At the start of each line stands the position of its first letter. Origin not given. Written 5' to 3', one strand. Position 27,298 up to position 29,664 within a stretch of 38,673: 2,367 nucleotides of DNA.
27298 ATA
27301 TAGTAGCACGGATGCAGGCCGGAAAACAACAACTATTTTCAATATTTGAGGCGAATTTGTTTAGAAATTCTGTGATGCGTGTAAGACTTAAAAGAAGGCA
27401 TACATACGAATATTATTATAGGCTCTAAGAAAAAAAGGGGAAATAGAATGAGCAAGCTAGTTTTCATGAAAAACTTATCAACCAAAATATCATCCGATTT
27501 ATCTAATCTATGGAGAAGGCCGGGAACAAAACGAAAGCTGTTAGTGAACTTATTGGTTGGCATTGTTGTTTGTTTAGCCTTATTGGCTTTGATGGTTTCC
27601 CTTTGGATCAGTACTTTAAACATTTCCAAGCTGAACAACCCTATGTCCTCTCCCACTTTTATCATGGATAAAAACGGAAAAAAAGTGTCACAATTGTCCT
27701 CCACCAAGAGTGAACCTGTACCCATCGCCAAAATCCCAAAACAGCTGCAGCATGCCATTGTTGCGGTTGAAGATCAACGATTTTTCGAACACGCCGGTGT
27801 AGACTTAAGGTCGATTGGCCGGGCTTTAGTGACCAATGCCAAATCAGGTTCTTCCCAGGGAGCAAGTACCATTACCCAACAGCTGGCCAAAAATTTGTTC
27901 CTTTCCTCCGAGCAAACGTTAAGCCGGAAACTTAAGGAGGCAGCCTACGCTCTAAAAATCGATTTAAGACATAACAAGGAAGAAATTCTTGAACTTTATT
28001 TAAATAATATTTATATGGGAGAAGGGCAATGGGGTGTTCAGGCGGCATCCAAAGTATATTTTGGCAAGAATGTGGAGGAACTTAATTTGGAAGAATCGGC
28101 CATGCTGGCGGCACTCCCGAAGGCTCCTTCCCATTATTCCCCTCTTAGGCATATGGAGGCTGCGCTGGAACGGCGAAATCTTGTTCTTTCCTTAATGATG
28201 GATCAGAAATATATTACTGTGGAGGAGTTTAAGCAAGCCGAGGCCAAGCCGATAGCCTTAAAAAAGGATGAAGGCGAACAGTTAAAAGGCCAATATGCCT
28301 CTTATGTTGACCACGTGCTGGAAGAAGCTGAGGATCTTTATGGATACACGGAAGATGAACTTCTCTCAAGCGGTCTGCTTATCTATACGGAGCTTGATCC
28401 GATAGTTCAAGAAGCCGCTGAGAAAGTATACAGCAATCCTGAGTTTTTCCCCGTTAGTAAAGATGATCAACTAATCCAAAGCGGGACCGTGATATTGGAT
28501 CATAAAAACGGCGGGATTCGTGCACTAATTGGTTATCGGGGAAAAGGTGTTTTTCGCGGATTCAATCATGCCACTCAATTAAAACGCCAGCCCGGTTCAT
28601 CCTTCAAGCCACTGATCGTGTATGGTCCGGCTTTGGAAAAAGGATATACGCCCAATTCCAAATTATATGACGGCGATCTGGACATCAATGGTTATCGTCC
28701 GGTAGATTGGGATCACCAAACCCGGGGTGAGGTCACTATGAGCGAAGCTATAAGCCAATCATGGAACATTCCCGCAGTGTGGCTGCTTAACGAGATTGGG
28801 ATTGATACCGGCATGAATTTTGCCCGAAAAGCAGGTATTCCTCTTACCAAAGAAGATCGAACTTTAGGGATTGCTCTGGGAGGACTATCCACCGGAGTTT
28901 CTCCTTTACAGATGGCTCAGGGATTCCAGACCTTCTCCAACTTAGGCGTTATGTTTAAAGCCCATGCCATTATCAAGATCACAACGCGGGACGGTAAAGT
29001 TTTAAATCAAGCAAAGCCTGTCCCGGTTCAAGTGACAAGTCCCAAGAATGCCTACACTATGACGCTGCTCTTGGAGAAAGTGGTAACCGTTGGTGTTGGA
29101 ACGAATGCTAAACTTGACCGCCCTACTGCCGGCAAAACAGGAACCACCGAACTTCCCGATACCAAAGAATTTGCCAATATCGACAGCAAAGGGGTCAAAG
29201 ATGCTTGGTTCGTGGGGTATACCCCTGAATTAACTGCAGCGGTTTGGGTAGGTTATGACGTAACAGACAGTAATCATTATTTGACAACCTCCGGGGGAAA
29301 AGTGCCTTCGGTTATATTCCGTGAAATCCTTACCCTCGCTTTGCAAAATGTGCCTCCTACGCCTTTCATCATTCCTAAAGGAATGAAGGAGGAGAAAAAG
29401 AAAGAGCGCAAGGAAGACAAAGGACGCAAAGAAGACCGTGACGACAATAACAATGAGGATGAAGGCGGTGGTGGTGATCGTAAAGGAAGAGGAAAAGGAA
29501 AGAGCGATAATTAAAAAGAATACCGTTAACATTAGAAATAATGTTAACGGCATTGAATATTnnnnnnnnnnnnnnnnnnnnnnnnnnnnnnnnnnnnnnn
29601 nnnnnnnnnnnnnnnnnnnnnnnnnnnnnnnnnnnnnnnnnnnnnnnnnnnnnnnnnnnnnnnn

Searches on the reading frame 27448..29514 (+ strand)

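Call 66: search_protein_families(library=pfam, proteins=[window:27448-29514:+], max_evalue=0.00001)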
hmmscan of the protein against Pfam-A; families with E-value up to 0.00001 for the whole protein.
window:27448-29514:+ (688 aa): 2 families
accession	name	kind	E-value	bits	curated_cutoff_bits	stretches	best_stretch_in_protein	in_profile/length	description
PF00912.28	Transgly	-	5.3e-67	225.1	27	1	77-250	2-177/178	Transglycosylase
PF00905.27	Transpeptidase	-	1.2e-32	113.8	22.1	1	347-628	3-298/299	Penicillin binding protein transpeptidase domain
